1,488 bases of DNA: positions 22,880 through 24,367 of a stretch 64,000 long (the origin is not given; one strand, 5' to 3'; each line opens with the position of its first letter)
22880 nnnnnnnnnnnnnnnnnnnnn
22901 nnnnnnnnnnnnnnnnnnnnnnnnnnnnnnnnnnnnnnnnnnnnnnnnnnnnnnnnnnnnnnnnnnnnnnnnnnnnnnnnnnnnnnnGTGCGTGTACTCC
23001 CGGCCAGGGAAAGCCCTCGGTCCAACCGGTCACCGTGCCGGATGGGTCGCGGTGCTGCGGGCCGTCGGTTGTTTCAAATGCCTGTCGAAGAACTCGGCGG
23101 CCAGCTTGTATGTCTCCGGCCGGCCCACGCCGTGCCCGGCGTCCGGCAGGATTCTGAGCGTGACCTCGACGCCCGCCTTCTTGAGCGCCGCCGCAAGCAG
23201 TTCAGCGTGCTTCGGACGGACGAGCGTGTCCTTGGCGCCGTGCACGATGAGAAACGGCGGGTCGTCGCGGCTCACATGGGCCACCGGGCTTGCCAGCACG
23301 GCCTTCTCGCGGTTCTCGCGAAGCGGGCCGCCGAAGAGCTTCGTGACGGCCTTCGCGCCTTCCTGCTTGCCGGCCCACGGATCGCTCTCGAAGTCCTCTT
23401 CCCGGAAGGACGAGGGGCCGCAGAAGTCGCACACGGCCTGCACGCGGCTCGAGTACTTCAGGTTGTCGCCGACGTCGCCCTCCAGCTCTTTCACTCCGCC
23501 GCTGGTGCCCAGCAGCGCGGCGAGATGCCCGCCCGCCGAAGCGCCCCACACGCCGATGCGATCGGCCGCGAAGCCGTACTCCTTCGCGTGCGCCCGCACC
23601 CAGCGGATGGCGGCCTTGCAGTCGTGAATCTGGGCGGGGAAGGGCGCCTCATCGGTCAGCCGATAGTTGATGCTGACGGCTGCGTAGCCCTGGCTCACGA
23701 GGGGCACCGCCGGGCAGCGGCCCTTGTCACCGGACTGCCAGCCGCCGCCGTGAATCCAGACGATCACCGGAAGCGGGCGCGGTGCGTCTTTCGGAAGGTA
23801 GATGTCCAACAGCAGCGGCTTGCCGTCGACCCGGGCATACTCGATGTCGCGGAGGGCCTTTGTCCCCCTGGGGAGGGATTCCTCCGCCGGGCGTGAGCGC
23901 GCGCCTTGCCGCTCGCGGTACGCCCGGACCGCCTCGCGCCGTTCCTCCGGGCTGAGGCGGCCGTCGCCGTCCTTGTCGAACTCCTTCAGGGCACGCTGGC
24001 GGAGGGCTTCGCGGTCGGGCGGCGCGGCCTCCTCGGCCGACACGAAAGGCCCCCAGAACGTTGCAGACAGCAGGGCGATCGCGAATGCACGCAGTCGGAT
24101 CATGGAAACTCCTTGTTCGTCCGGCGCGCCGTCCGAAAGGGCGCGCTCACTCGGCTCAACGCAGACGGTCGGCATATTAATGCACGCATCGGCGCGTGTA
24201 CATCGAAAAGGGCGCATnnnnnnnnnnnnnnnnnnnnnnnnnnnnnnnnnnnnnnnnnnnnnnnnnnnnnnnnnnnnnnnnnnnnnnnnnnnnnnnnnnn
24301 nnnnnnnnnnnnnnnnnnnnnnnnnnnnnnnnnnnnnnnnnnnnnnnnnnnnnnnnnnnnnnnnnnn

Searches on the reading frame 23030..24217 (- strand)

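Call 24: search_protein_families(library=pfam, proteins=[window:23030-24217:-], max_evalue=0.001)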
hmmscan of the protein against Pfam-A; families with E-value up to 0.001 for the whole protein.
window:23030-24217:- (395 aa): 11 families
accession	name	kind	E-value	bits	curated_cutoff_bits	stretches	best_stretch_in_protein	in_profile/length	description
PF20434.5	BD-FAE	-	2.7e-67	226.9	26.8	1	137-345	1-215/215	BD-FAE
PF07859.19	Abhydrolase_3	-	4.2e-27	95.7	25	1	152-363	1-207/210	alpha/beta hydrolase fold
PF00326.27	Peptidase_S9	-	1.2e-19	71.1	22.6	1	301-382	124-211/213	Prolyl oligopeptidase family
PF00135.34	COesterase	-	6.5e-16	58.8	27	1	135-240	86-204/515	Carboxylesterase family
PF02129.25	Peptidase_S15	-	1.2e-07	32.1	23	1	131-238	1-114/262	X-Pro dipeptidyl-peptidase (S15 family)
PF01738.24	DLH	-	9.9e-07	29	21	1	284-366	117-190/217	Dienelactone hydrolase family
PF12146.15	Hydrolase_4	-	2.6e-05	24.1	27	0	316-363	188-233/239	Serine aminopeptidase, S33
PF00561.26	Abhydrolase_1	-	2.8e-05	24.4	25.8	0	304-362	200-238/245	alpha/beta hydrolase fold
PF13202.12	EF-hand_5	-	0.00052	19.8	25.9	1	76-92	4-20/25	EF hand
PF08840.17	BAAT_C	-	0.00053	20.5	20.9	0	203-367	9-163/210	BAAT / Acyl-CoA thioester hydrolase C terminal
PF00036.39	EF-hand_1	-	0.00063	19.6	25.4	0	75-92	4-21/29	EF hand domain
